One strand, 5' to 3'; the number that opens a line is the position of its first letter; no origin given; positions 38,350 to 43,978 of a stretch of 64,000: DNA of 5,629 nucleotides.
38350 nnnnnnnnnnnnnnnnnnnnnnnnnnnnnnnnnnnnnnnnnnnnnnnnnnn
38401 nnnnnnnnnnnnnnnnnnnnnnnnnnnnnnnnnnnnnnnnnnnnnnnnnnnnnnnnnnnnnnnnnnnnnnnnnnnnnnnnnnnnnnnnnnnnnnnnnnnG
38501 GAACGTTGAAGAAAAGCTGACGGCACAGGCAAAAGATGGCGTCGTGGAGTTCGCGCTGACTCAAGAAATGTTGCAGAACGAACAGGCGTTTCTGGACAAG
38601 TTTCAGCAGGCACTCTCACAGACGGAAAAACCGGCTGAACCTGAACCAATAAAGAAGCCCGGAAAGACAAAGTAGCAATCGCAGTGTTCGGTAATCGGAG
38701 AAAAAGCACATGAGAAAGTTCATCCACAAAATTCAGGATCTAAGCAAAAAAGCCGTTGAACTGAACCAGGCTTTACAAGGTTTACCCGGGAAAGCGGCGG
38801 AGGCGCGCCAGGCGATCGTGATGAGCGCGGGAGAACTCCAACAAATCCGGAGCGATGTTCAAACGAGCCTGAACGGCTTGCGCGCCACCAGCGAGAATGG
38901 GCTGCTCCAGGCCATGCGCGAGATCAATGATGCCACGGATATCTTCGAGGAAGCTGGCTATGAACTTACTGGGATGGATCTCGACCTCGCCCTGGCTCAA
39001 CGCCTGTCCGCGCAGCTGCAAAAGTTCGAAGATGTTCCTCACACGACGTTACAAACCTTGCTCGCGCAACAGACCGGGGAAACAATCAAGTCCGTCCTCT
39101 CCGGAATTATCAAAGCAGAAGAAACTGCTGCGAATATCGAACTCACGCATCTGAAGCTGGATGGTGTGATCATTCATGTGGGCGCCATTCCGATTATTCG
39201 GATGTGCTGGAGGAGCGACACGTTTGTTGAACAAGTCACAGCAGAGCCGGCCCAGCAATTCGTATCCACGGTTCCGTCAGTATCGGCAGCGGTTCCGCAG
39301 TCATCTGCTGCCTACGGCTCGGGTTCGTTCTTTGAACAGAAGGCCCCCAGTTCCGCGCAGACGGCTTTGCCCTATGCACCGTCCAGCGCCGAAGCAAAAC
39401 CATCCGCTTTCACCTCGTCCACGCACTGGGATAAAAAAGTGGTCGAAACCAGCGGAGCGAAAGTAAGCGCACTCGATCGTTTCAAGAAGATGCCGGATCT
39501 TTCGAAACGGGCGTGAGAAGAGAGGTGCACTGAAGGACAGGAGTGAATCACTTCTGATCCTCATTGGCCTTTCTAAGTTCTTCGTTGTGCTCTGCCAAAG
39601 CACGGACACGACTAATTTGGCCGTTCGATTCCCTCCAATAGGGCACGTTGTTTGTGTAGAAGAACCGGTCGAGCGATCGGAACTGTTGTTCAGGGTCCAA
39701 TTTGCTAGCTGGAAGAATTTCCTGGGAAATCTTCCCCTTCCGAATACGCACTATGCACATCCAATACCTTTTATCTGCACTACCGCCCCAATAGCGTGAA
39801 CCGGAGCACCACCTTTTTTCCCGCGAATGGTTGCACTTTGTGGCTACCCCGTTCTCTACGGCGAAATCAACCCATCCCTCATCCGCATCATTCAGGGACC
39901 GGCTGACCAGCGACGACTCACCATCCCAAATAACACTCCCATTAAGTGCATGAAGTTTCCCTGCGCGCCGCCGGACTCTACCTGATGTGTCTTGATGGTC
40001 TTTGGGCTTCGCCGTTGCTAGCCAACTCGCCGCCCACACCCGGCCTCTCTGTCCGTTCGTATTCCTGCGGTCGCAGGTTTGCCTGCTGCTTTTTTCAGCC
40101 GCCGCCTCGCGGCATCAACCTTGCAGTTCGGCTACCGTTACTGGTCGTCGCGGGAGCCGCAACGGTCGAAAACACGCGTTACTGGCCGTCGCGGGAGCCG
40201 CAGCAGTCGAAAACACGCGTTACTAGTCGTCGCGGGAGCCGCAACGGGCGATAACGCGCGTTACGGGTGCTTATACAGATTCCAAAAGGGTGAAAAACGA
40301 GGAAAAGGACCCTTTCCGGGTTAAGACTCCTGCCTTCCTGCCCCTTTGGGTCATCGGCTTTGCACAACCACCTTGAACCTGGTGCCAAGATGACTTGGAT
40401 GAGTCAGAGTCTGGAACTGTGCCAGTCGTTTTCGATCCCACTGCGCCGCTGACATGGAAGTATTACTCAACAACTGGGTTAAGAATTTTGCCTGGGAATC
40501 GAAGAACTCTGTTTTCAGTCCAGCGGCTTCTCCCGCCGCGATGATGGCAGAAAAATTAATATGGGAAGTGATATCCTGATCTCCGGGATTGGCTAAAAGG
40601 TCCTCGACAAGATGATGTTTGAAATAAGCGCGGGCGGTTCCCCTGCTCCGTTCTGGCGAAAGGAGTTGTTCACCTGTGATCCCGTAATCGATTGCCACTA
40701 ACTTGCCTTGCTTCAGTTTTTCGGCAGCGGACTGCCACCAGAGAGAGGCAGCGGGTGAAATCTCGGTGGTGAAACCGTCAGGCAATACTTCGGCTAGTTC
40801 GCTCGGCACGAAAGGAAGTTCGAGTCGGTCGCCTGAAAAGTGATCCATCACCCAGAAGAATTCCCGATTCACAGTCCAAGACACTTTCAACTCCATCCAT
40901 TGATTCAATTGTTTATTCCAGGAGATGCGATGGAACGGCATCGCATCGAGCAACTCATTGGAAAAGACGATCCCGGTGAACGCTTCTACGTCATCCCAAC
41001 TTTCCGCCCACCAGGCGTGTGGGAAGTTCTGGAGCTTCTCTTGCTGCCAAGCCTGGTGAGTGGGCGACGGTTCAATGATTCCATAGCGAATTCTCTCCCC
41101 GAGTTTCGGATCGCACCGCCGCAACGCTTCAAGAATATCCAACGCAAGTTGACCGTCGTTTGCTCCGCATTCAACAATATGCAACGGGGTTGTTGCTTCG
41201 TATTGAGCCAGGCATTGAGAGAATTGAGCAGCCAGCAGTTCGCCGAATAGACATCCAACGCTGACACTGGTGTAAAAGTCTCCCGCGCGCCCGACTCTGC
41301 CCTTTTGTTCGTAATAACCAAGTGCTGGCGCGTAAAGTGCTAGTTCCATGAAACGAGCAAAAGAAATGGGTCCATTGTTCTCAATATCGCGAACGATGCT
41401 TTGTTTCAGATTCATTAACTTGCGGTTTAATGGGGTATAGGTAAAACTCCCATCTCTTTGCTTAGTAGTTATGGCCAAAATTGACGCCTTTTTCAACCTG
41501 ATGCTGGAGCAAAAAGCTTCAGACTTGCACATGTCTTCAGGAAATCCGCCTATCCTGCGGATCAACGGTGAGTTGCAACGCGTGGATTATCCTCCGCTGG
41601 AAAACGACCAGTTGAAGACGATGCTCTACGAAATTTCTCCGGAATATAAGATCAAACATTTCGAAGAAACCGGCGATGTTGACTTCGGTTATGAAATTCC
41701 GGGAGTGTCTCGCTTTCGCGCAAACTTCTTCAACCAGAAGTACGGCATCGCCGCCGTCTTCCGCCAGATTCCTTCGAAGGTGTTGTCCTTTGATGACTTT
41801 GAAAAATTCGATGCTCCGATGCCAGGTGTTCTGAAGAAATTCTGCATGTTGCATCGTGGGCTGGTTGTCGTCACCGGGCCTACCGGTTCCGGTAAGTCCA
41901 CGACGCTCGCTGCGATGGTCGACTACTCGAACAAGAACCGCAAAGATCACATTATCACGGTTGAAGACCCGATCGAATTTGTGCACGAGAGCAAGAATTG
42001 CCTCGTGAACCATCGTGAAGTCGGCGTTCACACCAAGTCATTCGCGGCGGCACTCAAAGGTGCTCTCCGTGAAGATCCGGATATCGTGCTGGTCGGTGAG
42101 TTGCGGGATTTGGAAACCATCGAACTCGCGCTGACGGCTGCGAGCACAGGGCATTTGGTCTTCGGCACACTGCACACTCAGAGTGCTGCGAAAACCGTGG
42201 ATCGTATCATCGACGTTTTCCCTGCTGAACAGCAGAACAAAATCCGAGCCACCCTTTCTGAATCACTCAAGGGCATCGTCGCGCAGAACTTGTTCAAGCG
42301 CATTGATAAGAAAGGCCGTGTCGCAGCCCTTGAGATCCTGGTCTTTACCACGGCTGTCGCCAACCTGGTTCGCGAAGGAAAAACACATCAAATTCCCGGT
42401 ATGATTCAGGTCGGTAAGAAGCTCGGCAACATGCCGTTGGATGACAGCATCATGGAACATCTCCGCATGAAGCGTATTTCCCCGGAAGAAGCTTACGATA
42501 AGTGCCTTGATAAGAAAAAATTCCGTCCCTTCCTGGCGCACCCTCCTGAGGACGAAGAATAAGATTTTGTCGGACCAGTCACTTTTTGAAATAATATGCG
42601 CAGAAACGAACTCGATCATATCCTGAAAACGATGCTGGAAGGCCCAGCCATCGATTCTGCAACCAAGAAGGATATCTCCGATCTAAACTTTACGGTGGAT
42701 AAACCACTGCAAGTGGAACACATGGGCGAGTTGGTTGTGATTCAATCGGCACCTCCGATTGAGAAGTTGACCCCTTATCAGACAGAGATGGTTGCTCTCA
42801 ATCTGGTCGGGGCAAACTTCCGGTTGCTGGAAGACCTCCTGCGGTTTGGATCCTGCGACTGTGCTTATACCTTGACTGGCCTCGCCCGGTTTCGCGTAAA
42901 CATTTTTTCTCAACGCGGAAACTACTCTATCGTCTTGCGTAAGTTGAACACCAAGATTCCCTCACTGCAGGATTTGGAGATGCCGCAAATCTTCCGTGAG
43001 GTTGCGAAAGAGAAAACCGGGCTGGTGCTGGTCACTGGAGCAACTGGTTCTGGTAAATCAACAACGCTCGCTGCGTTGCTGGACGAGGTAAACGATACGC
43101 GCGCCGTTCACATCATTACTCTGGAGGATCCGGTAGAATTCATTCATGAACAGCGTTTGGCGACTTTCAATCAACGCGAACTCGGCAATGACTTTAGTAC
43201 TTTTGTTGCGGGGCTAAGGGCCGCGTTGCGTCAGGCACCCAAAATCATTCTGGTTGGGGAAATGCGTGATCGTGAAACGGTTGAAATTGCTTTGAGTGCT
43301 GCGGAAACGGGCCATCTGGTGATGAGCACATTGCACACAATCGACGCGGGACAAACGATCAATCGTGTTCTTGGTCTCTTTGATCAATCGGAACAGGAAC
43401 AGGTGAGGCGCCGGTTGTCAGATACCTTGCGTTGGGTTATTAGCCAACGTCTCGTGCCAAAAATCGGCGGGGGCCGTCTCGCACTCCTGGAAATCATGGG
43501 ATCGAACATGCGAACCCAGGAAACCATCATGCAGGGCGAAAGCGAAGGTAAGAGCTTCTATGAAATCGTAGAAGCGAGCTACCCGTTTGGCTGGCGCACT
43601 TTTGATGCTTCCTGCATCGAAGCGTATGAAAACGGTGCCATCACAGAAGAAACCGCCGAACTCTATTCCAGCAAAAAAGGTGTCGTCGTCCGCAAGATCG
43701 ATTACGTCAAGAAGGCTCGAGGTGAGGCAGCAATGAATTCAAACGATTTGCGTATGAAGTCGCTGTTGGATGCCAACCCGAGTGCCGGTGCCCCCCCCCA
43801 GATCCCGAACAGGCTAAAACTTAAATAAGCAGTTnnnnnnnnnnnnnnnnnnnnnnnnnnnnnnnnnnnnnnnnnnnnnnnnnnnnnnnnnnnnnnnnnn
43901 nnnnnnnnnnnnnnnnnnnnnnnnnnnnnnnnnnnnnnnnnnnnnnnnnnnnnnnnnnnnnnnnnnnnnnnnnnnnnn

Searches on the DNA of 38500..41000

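Call 58: search_rna_families(source=window, start=38500, end=41000, threshold=evalue, max_evalue=1)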
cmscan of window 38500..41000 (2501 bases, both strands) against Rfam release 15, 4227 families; matches with E-value up to 1: 2.
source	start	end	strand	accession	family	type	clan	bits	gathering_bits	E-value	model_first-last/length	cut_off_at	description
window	39948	40116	-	RF02001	group-II-D1D4-3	Intron;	CL00102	87.5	32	1.4e-17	1-170/170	no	Group II catalytic intron D1-D4-3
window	40666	40757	+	RF02145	MEG8_1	Gene; lncRNA;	-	18.2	70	0.2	1-97/97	no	Maternally expressed 8 exon 1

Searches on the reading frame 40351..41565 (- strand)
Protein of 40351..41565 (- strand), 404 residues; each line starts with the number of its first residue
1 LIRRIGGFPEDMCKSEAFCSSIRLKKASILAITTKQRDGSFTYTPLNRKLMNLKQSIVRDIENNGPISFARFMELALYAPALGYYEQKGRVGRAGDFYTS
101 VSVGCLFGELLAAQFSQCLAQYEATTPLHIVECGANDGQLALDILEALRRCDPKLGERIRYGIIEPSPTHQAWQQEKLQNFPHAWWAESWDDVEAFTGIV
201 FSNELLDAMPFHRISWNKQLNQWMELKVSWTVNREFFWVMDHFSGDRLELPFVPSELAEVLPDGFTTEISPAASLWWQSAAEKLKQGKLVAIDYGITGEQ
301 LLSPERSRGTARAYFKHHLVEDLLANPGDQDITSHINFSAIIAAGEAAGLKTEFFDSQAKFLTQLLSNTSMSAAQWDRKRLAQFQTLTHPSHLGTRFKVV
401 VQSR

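Call 40: search_protein_families(library=pfam, proteins=[window:40351-41565:-], max_evalue=0.001)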
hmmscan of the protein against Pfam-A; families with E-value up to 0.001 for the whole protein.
window:40351-41565:- (404 aa): 1 family
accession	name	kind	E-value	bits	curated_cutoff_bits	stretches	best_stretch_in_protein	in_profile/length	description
PF02636.23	Methyltransf_28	-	1.9e-51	175.4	23.3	1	110-352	1-245/249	Putative S-adenosyl-L-methionine-dependent methyltransferase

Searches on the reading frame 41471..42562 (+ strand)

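Call 77: search_protein_families(library=pfam, proteins=[window:41471-42562:+], max_evalue=0.001)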
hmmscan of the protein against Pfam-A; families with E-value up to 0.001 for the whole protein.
window:41471-42562:+ (363 aa): 5 families
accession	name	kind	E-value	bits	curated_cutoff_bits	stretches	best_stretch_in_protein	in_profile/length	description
PF00437.27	T2SSE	-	5.6e-47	160.6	24.9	1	4-287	12-290/370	Type II/IV secretion system protein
PF13401.12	AAA_22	-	0.00018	22.2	27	1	128-166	4-41/130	AAA domain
PF13604.12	AAA_30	-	0.00083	19.6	27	0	121-156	10-45/191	AAA domain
PF13555.12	AAA_29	-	0.00084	19.5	27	0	129-149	22-42/61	P-loop containing region of AAA domain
PF13476.12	AAA_23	-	0.00093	20.3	27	0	127-149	17-39/201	AAA domain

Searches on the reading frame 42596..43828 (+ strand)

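Call 40: search_protein_families(library=pfam, proteins=[window:42596-43828:+], max_evalue=0.001)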
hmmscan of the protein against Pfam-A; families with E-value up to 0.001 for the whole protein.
window:42596-43828:+ (410 aa): 6 families
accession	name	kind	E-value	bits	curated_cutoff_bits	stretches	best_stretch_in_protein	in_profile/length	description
PF00437.27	T2SSE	-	1.9e-46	158.9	24.9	1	98-290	93-281/370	Type II/IV secretion system protein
PF13191.12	AAA_16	-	1.6e-06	29.1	32.6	1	132-213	15-104/167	AAA ATPase domain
PF13401.12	AAA_22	-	3.6e-05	24.5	27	1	140-218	4-88/130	AAA domain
PF01935.23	DUF87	-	0.00032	21.3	23.2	1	145-175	27-57/220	Helicase HerA, central domain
PF13555.12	AAA_29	-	0.00042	20.4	27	0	139-161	20-42/61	P-loop containing region of AAA domain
PF25199.1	nSTAND_NTPase5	-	0.00047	20.4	34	1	134-179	34-79/145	Novel STAND NTPase 5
